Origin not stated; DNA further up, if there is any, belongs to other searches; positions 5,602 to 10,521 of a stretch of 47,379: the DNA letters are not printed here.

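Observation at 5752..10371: Stand-alone 1,539-aa fusion: acyl-AMP/CoA ligase + ~780 aa unknown (kinase-like core) + C-terminal GNAT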

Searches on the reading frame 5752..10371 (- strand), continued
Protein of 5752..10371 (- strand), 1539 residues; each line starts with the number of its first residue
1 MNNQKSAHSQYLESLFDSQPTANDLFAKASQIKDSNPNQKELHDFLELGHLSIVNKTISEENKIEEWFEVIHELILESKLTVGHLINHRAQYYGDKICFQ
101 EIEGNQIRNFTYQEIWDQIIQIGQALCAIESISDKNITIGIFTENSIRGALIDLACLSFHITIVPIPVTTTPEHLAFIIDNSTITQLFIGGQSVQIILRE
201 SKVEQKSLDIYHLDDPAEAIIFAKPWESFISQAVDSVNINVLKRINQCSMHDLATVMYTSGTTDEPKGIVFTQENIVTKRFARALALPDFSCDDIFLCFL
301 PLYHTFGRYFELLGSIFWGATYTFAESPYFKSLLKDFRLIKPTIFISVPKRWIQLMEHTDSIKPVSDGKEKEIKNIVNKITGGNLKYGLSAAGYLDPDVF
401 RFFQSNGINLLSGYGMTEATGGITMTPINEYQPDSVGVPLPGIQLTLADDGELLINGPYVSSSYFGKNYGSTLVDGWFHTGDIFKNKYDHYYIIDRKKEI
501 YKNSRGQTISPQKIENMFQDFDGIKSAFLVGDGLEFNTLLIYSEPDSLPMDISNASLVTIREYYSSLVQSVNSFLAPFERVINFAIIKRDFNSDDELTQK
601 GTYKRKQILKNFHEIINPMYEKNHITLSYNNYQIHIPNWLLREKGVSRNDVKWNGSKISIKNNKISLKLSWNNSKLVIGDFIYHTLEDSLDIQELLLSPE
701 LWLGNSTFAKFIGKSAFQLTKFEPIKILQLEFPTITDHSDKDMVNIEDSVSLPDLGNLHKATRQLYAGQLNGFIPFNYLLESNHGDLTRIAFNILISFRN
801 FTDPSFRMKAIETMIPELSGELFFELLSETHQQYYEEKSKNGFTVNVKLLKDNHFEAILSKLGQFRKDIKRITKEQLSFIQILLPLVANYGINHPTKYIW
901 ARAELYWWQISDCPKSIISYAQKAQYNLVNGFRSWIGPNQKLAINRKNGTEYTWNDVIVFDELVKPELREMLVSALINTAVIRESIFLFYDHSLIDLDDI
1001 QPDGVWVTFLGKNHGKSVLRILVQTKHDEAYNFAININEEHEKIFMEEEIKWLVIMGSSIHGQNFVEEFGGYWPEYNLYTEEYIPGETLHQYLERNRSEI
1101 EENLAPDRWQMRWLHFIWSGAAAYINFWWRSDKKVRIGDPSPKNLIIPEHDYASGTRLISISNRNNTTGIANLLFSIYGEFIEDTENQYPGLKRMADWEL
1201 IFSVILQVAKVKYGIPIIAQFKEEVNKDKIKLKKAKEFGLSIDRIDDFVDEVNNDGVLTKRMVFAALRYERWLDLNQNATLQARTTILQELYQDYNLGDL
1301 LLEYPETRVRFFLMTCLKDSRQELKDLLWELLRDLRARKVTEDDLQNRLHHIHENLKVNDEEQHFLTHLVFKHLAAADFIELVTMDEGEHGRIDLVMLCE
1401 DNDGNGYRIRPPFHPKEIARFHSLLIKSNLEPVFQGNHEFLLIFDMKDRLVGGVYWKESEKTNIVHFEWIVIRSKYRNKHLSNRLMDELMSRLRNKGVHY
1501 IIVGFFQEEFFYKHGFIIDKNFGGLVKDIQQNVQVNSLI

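Call 9: search_solved_structures(query=window:5755-10371:-, max_evalue=0.01)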
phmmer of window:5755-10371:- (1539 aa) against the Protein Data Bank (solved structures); distinct sequences matched with E-value up to 0.01: 113 (the best 60 are shown).
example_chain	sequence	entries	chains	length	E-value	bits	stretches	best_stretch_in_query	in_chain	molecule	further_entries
6k4c_A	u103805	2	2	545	5.4e-22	80.2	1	108-528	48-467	Ancestral luciferase AncLamp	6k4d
5mso_A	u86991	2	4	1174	6e-21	76.7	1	110-542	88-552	Carboxylic acid reductase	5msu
6qjz_A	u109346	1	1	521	1.9e-19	71.7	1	136-524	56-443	oxalyl CoA-synthetase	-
4g37_A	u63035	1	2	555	1.7e-18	68.6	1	108-527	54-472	Luciferin 4-monooxygenase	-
5kyt_A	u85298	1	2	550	3.8e-18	67.4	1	109-527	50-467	Luciferin 4-monooxygenase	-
6q2m_A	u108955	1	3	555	3.9e-18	67.4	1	108-527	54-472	Luciferin 4-monooxygenase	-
6hps_A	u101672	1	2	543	3.9e-18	67.4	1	108-527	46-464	Luciferin 4-monooxygenase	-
1ba3_A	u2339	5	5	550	4e-18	67.3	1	109-527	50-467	LUCIFERASE | Luciferin 4-monooxygenase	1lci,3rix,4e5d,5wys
3iep_A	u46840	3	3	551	4.1e-18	67.3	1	109-527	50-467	Luciferin 4-monooxygenase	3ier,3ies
4g36_A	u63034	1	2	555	4.2e-18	67.3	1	109-527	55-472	Luciferin 4-monooxygenase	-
5dv9_A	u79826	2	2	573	4.7e-18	67.1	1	108-527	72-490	Luciferin 4-monooxygenase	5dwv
3ipl_A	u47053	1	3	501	9e-18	66.2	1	108-532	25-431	2-succinylbenzoate--CoA ligase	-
5kyv_A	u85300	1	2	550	1.1e-17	65.8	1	108-527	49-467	Luciferin 4-monooxygenase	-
2d1q_A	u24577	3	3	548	2.4e-17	64.7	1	237-527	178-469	Luciferin 4-monooxygenase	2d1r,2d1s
5ie0_A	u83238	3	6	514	2.8e-17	64.5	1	108-519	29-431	Oxalate--CoA ligase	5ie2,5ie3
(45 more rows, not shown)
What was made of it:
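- On ANL superfamily (adenylate-forming acyl-CoA synthetases): PDB ANL enzymes match at E down to 5e-22 (call 9).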

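Call 16: find_encoding_contigs(protein=P0106, flank=8000, max_places=2)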
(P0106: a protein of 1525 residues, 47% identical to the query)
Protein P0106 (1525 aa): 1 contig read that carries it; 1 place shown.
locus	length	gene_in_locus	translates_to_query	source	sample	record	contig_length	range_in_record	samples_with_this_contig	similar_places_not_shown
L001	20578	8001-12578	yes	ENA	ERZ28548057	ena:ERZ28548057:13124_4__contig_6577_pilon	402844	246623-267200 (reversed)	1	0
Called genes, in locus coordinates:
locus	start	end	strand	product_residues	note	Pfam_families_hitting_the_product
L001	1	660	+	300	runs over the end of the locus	PF12706:Lactamase_B_2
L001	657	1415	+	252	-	PF00106:adh_short, PF08659:KR, PF13561:adh_short_C2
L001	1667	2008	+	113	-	PF02632:BioY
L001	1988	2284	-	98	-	PF01329:Pterin_4a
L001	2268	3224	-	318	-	PF01554:MatE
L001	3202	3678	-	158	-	PF01554:MatE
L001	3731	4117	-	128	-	PF03625:DUF302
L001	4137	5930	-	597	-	PF03600:CitMHS, PF02080:TrkA_C, PF00939:Na_sulph_symp, PF03600:CitMHS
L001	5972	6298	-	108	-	-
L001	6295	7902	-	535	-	PF01590:GAF, PF13185:GAF_2, PF01966:HD (weak), PF13487:HD_5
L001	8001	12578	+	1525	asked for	PF00501:AMP-binding, PF23562:AMP-binding_C_3, PF00583:Acetyltransf_1 (weak), PF13673:Acetyltransf_10, PF13508:Acetyltransf_7 (faint)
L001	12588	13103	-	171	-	PF04238:DUF420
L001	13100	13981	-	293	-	PF01040:UbiA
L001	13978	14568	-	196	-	PF00578:AhpC-TSA, PF08534:Redoxin, PF02630:SCO1-SenC, PF13905:Thioredoxin_8 (faint)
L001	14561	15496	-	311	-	PF02628:COX15-CtaA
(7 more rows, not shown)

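Call 17: find_encoding_contigs(protein=P0063, flank=8000, max_places=2)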
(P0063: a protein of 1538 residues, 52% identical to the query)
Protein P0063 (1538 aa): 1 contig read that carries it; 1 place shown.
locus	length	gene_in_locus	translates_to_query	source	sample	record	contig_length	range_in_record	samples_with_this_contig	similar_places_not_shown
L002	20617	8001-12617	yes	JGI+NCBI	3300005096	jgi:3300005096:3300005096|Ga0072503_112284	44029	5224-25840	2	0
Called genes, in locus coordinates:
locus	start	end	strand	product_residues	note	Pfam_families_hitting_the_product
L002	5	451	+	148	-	PF07884:VKOR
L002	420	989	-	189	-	PF00578:AhpC-TSA, PF08534:Redoxin (weak), PF13098:Thioredoxin_2 (faint), PF13905:Thioredoxin_8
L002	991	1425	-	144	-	PF01750:HycI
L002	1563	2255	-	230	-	PF01292:Ni_hydr_CYTB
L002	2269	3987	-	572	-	PF27537:HoxH, PF00374:NiFeSe_Hases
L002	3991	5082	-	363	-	PF01058:Oxidored_q6, PF14720:NiFe_hyd_SSU_C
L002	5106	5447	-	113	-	-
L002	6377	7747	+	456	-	PF00291:PALP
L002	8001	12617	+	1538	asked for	PF00501:AMP-binding, PF23562:AMP-binding_C_3, PF00583:Acetyltransf_1 (weak), PF13673:Acetyltransf_10 (weak)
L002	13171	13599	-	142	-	PF07516:SecA_SW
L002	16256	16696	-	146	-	PF01029:NusB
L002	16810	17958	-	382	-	PF02771:Acyl-CoA_dh_N, PF02770:Acyl-CoA_dh_M, PF00441:Acyl-CoA_dh_1, PF08028:Acyl-CoA_dh_2, PF22924:ACOX_C_alpha1 (weak)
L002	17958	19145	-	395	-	PF00108:Thiolase_N, PF02803:Thiolase_C, PF22691:Thiolase_C_1 (weak)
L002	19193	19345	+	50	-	-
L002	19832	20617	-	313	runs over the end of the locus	PF02562:PhoH, PF13604:AAA_30 (weak), PF13245:AAA_19 (weak)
